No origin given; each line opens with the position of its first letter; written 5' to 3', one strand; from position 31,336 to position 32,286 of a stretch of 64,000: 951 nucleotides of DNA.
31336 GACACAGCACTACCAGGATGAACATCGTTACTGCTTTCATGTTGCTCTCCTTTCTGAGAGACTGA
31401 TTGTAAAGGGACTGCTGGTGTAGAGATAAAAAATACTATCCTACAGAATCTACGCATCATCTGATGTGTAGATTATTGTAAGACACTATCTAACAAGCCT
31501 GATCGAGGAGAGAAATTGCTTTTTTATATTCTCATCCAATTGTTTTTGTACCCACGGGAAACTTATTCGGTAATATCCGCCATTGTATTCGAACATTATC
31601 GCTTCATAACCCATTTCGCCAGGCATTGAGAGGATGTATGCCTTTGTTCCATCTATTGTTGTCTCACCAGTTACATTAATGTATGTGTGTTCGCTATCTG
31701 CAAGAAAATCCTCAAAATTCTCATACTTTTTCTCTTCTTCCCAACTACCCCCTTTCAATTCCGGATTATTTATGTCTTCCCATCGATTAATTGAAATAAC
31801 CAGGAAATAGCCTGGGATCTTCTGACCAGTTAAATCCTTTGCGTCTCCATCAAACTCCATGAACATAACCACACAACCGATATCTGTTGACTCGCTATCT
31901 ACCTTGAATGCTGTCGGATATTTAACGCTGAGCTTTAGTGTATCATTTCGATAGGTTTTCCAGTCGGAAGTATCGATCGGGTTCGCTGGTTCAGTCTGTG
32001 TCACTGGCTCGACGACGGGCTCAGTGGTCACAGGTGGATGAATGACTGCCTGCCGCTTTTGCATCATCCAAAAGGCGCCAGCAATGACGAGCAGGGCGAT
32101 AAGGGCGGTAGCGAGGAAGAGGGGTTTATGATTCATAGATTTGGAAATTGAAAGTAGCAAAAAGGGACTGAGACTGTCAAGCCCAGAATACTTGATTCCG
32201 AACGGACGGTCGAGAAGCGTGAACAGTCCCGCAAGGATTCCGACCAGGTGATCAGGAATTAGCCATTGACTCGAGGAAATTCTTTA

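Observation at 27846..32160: Duplicated three-part module: membrane-anchored paralog, secreted peptidoglycan hydrolase with CARDB-like tail, conserved 62-bp 3' element (copy 1, IS-disrupted)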

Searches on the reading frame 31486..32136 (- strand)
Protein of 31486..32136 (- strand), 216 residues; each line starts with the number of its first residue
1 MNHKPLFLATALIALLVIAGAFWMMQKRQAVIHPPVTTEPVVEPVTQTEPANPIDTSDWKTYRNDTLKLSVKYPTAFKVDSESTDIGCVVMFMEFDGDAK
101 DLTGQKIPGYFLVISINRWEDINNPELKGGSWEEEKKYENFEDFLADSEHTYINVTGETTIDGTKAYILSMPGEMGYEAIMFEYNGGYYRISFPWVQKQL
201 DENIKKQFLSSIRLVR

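Call 6: search_protein_families(library=pfam, proteins=[window:31486-32136:-], max_evalue=0.01)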
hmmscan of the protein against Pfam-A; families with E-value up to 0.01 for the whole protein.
window:31486-32136:- (216 aa): 1 family
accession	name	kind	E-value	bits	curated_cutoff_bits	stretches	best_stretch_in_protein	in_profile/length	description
PF18933.6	PsbP_2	-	8.5e-06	26.3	27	1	56-210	41-177/184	PsbP-like protein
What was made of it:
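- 31486..32136 (-): Partner gene A1 (216 aa): signal-anchor helix (residues 4-29), low-confidence Pro/Val/Glu-rich linker (30-50), and an extracytoplasmic domain with a PsbP/Mog1/Tsi3-type fold. Intact. Pfam PsbP_2 at 26.3 bits, just under the cut-off of 27 (call 6).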

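Call 15: find_encoding_contigs(protein=window:31486-32136:-, flank=10000, max_places=10)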
Protein window:31486-32136:- (216 aa): no gene with exactly this product is on record in the collection.

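Call 16: find_homologous_proteins(query=window:31486-32136:-, max_evalue=0.001)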
Query window:31486-32136:- (216 aa): 24 proteins with E <= 0.001 among 205 candidates.
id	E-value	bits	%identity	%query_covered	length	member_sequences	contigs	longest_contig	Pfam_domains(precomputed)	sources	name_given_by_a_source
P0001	7.2e-144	495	100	100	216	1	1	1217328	-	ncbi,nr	ncbi:MAG: hypothetical protein IPJ68_03140 [Candidatus Moraniibacteriota bacterium]|nr:MAG: hypothet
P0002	3.7e-77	277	57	100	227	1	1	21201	PF18933.7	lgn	-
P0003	1.7e-76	275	58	100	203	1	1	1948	-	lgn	-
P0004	2.1e-76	274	58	100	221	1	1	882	-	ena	-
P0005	1.6e-75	271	60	100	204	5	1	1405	PF18933.7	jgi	-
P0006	9.1e-75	269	60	100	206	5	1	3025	PF18933.7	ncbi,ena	-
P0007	3.0e-73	264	57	99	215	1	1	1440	-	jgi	jgi:hypothetical protein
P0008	1.6e-71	258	55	100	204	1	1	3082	PF18933.7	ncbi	-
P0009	1.7e-71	258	58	95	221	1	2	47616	PF18933.7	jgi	jgi:hypothetical protein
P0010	1.7e-71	258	68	80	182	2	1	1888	PF18933.7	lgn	-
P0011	4.8e-70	254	52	100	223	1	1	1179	PF18933.7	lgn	-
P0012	1.6e-69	252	53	100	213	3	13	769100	-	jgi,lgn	jgi:hypothetical protein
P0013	1.1e-68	249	64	79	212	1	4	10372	-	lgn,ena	-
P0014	1.7e-65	239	55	95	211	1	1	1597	-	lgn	-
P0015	2.8e-49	186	40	99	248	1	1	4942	PF18933.7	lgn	-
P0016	2.0e-22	98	62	37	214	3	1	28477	-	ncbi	ncbi:MAG: hypothetical protein WBP40_01375 [Candidatus Moraniibacteriota bacterium]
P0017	4.0e-21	94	60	36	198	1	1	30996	-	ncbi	-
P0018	8.0e-21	93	56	40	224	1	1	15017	-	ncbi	ncbi:MAG: hypothetical protein WBP40_02830 [Candidatus Moraniibacteriota bacterium]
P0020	7.0e-18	83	54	38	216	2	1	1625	PF18933.7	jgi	-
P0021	1.3e-11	63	42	36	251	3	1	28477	-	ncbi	ncbi:MAG: hypothetical protein WBP40_01380 [Candidatus Moraniibacteriota bacterium]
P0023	4.3e-11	61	51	34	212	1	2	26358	-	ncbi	ncbi:MAG: hypothetical protein WBO92_00830 [Candidatus Moraniibacteriota bacterium]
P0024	4.6e-10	57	69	23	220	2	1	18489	-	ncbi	ncbi:MAG: hypothetical protein WBB68_01120 [Candidatus Moraniibacteriota bacterium]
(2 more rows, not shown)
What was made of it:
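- On PsbP-like fold (Pfam PF18933 PsbP_2; PsbP/Mog1 fold), partner A1: Seven of the 14 full-length homologues carry the precomputed PF18933 hit (call 16).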

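Call 19: find_encoding_contigs(protein=P0016, flank=8000, max_places=3)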
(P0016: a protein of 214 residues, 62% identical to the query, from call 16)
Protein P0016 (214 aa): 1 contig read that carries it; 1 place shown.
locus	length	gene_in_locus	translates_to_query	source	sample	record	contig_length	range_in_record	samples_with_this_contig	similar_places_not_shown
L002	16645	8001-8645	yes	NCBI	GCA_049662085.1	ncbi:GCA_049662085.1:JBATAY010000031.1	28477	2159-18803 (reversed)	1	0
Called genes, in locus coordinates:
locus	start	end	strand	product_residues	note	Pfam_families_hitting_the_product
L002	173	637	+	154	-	-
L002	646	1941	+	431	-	PF01071:GARS_A, PF02843:GARS_C (weak)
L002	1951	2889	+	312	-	-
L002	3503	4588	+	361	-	PF00512:HisKA, PF02518:HATPase_c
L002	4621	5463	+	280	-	PF00072:Response_reg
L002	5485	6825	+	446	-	PF01336:tRNA_anti-codon, PF00152:tRNA-synt_2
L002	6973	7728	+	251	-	-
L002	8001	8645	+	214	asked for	-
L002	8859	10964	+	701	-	PF01551:Peptidase_M23, PF07705:CARDB (faint)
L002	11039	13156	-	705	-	PF02629:CoA_binding, PF13380:CoA_binding_2, PF13607:Succ_CoA_lig, PF19045:Ligase_CoA_2, PF13549:ATP-grasp_5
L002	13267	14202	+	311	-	PF07602:DUF1565 (weak), PF22842:Pel9A-like_beta_helix, PF05048:NosD, PF13229:Beta_helix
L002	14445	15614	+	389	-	PF13439:Glyco_transf_4, PF13579:Glyco_trans_4_4, PF00534:Glycos_transf_1, PF13692:Glyco_trans_1_4, PF20706:GT4-conflict, PF13524:Glyco_trans_1_2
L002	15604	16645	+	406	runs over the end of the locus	-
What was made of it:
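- Two partner genes sit in tandem before one hydrolase in L002 (call 19).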

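Call 20: find_encoding_contigs(protein=P0012, flank=8000, max_places=3)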
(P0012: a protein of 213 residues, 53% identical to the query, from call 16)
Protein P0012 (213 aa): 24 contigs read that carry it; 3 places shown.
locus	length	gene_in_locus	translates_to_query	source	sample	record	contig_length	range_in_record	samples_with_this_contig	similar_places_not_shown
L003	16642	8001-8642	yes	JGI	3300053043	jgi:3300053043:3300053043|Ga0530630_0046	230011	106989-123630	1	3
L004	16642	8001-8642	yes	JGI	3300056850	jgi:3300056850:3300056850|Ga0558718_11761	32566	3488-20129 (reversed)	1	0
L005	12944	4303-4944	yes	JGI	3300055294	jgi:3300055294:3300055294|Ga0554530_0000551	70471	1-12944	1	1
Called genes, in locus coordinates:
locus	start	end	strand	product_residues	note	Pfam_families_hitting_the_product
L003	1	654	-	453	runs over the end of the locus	-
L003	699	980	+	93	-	-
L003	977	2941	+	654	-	PF00239:Resolvase, PF07508:Recombinase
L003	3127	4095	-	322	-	PF13737:DDE_Tnp_1_5, PF01609:DDE_Tnp_1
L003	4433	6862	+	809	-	PF02810:SEC-C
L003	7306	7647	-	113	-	-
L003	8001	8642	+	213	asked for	-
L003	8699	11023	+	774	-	PF01551:Peptidase_M23, PF07705:CARDB (faint)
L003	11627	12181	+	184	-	PF04073:tRNA_edit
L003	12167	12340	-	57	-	-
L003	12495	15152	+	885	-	PF01582:TIR (weak), PF13676:TIR_2, PF00931:NB-ARC (weak), PF13191:AAA_16 (faint), PF17874:TPR_MalT (faint), PF00515:TPR_1 (faint), PF07719:TPR_2 (faint), PF13424:TPR_12, +3 more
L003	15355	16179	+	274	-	PF01887:SAM_HAT_N, PF20257:SAM_HAT_C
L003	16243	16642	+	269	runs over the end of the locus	PF22814:WelO5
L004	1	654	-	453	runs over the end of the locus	-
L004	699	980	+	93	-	-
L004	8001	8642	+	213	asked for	-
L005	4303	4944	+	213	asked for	-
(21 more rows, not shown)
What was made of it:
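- The modules occupy different genomic slots in different genomes, and one sits in an island with a recombinase, a transposase and a TIR-NB-ARC gene (call 20).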

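Call 21: find_encoding_contigs(protein=P0024, flank=8000, max_places=3)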
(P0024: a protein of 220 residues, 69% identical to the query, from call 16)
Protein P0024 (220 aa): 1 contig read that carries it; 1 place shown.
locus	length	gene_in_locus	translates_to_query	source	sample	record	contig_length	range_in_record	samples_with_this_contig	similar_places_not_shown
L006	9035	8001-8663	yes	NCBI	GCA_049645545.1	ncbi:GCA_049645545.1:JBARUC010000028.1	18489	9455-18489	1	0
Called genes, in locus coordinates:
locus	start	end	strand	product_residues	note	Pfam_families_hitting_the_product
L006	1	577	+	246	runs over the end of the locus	PF03575:Peptidase_S51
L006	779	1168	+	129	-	PF02675:AdoMet_dc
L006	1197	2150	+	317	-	-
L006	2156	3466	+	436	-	PF01071:GARS_A, PF02843:GARS_C (weak)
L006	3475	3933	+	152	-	-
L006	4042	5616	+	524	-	PF16927:HisKA_7TM (weak), PF00512:HisKA, PF02518:HATPase_c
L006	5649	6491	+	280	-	PF00072:Response_reg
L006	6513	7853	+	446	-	PF01336:tRNA_anti-codon, PF00152:tRNA-synt_2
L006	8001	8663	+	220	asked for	-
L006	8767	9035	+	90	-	?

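Call 34: search_protein_families(library=pfam, proteins=[P0016, P0017, P0018, P0020, P0021, P0023, P0024], max_evalue=1)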
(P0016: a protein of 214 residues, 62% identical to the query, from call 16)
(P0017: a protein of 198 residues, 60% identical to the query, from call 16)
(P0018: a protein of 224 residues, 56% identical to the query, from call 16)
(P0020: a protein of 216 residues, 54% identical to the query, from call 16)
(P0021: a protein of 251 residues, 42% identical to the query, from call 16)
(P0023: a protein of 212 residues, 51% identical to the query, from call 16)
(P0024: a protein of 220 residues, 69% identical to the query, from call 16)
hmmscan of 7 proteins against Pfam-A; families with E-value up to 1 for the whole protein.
P0016 (214 aa): 0 families

P0017 (198 aa): 1 family
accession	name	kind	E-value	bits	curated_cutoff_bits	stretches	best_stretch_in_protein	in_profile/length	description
PF18933.6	PsbP_2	-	0.059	13.8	27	1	55-78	39-63/184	PsbP-like protein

P0018 (224 aa): 0 families

P0020 (216 aa): 5 families
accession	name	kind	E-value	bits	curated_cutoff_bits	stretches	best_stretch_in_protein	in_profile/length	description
PF18933.6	PsbP_2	-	6.3e-07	30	27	1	56-119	41-89/184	PsbP-like protein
PF01789.22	PsbP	-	0.11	12.9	23.5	1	58-81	2-25/155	PsbP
PF25493.1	Peripla_BP_A-cyclase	-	0.12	11.8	27.2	1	19-54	69-104/373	Adenylate cyclase, periplasmic binding protein-like domain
PF10039.14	DUF2275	-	0.18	12.3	24.6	1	8-50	37-80/210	Predicted integral membrane protein (DUF2275)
PF00746.26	Gram_pos_anchor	-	0.27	11.7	20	1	5-28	17-40/43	LPXTG cell wall anchor motif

P0021 (251 aa): 0 families

P0023 (212 aa): 0 families

P0024 (220 aa): 0 families

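Call 37: find_encoding_contigs(protein=P0018, flank=6000, max_places=2)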
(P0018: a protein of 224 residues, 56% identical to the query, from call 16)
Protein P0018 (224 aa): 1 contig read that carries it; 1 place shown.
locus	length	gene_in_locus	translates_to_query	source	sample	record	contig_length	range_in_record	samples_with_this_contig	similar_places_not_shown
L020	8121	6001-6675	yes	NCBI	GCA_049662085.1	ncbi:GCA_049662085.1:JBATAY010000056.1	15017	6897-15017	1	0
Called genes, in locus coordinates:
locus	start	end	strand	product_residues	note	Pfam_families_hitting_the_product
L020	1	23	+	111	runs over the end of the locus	PF00203:Ribosomal_S19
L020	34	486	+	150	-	PF00237:Ribosomal_L22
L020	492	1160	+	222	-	PF07650:KH_2, PF00189:Ribosomal_S3_C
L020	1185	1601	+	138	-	PF00252:Ribosomal_L16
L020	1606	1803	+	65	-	PF00831:Ribosomal_L29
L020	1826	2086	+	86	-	PF00366:Ribosomal_S17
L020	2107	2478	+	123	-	PF00238:Ribosomal_L14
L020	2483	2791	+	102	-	PF00467:KOW, PF17136:ribosomal_L24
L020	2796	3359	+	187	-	PF00281:Ribosomal_L5, PF00673:Ribosomal_L5_C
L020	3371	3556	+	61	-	PF00253:Ribosomal_S14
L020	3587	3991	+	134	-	PF00410:Ribosomal_S8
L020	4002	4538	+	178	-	PF00347:Ribosomal_L6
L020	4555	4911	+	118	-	PF00861:Ribosomal_L18p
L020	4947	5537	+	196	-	PF00333:Ribosomal_S5, PF03719:Ribosomal_S5_C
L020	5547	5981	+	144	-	PF00828:Ribosomal_L27A (weak)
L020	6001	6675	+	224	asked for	-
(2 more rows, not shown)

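Call 38: find_encoding_contigs(protein=P0023, flank=6000, max_places=2)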
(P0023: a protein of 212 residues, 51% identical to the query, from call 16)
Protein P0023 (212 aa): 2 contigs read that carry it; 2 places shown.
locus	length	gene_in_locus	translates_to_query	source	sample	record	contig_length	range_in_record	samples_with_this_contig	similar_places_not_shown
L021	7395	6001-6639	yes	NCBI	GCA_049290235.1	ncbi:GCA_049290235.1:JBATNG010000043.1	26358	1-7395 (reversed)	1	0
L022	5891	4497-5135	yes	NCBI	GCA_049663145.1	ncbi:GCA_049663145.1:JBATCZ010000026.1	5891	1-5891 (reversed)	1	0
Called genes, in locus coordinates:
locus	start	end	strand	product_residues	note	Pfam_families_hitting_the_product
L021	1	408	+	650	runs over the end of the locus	-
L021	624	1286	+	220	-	-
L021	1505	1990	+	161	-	-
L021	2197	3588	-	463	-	PF04932:Wzy_C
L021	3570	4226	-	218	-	PF08241:Methyltransf_11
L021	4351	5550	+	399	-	PF13439:Glyco_transf_4, PF13579:Glyco_trans_4_4, PF20706:GT4-conflict (weak), PF00534:Glycos_transf_1, PF13692:Glyco_trans_1_4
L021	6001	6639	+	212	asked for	-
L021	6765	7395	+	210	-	PF01551:Peptidase_M23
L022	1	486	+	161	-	?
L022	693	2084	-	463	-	PF04932:Wzy_C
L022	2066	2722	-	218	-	PF08241:Methyltransf_11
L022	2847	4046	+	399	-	PF13439:Glyco_transf_4, PF13579:Glyco_trans_4_4, PF20706:GT4-conflict (weak), PF00534:Glycos_transf_1, PF13692:Glyco_trans_1_4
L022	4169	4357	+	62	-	-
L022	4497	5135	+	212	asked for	-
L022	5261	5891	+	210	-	PF01551:Peptidase_M23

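Call 39: find_encoding_contigs(protein=P0017, flank=6000, max_places=2)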
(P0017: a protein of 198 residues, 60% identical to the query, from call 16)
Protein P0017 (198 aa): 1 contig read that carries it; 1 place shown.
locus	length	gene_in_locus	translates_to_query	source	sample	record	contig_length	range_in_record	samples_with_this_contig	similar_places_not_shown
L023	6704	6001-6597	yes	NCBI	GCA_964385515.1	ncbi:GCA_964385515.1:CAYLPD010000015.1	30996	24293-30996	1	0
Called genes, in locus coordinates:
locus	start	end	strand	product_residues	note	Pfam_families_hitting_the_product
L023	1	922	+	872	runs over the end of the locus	PF02861:Clp_N, PF13191:AAA_16 (weak), PF23569:NBD_SMAX1, PF00004:AAA, PF17871:AAA_lid_9, PF07724:AAA_2, PF07728:AAA_5, PF10431:ClpB_D2-small, +5 more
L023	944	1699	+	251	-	PF18900:DUF5656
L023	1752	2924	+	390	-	PF13365:Trypsin_2, PF13180:PDZ_2, PF17820:PDZ_6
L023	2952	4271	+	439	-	PF00587:tRNA-synt_2b, PF03129:HGTP_anticodon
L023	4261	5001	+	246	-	PF00696:AA_kinase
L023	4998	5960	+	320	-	PF02401:LYTB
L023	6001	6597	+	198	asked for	-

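Call 51: predict_structure(alignment_id=A1)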
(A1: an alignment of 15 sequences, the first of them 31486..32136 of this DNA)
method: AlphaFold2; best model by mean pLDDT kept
length: 216 residues; sequences in the alignment: 15
mean_pLDDT: 82.1   pTM: 0.69
mean pLDDT of the five models: 82.1, 81.0, 80.1, 79.7, 77.1
residues with pLDDT >= 90: 108; 70-90: 69; 50-70: 18; < 50: 21
segments of 3 or more residues with pLDDT < 50: 30-50
pLDDT, mean of each block of 10 residues (from residue 1): 69 86 66 40 41 82 93 96 88 92 89 94 87 82 89 89 94 71 95 83 93 90
secondary structure, 60 per line:
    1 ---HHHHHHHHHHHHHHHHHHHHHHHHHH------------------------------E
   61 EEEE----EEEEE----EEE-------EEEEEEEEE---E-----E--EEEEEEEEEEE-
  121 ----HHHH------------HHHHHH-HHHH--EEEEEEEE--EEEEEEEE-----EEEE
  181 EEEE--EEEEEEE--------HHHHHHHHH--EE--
elements in order: H4-29 E60-64 E69-73 E78-80 E88-96 E109-119 H125-128 H141-146 H148-151 E154-161 E164-171 E177-184 E187-193 H202-210
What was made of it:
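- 31486..32136 (-): AF2 pLDDT 82 (call 51).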

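Call 75: search_protein_families(library=ncbifam, proteins=[window:31486-32136:-], max_evalue=0.01)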
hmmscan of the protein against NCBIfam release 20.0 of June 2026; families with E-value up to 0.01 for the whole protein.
window:31486-32136:- (216 aa): 1 family
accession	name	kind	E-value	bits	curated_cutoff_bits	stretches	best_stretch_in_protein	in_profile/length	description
TIGR03931.1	T7SS_Rv3446c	hypoth_equivalog_domain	0.0051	17.1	47.6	1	6-87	2-85/194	type VII secretion-associated protein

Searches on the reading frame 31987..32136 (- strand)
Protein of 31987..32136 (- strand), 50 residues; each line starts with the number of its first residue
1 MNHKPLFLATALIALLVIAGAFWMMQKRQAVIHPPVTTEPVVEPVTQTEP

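Call 72: find_homologous_proteins(query=window:31987-32136:-, max_evalue=0.001)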
Query window:31987-32136:-: no candidate shares three 5-residue words with the query. No homologue found.
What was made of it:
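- Tried and rejected: It failed because no word candidates were found (call 72).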

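Call 80: search_protein_representatives(alignment_id=A3)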
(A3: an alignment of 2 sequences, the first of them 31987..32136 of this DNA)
Query: 2 sequences, 51 profile positions. Proteins with E-value up to 0.001 (for the whole library): 38; up to 1e-10: 27; up to 1e-30: 0. The best 38 are listed.
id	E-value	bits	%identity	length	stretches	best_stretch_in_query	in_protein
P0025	2.1e-28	114.0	-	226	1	1-50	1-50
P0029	3.5e-28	113.3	-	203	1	1-50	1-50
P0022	7.9e-22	93.0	-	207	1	1-51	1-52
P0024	5.9e-21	90.2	-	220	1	1-51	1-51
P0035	1.4e-20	89.0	-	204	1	1-51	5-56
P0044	3.4e-20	87.7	-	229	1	1-50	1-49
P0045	2.0e-19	85.3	-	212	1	1-50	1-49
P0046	1.1e-18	82.9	-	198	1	1-51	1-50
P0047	1.4e-17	79.4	-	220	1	1-49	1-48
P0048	7.5e-17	77.0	-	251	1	1-51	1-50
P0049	2.2e-16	75.5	-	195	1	1-50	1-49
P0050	2.5e-16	75.4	-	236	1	1-51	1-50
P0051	3.0e-16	75.1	-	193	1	1-50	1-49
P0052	1.8e-15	72.6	-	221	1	1-51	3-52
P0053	4.8e-15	71.2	-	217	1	1-51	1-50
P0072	5.3e-05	39.1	-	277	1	1-37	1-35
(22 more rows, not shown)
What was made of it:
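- Tried and rejected: The profile search of representatives replaced it (call 80).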

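Call 82: find_encoding_contigs(protein=P0072, flank=5000, max_places=4)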
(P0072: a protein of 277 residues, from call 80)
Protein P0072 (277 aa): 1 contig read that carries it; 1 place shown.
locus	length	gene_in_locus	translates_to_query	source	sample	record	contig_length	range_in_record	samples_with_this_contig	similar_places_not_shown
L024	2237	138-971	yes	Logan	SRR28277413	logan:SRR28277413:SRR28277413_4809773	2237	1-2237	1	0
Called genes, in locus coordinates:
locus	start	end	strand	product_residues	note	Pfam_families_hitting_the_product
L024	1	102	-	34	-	?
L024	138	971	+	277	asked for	-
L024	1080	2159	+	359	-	PF05257:CHAP, PF07705:CARDB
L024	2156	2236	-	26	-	?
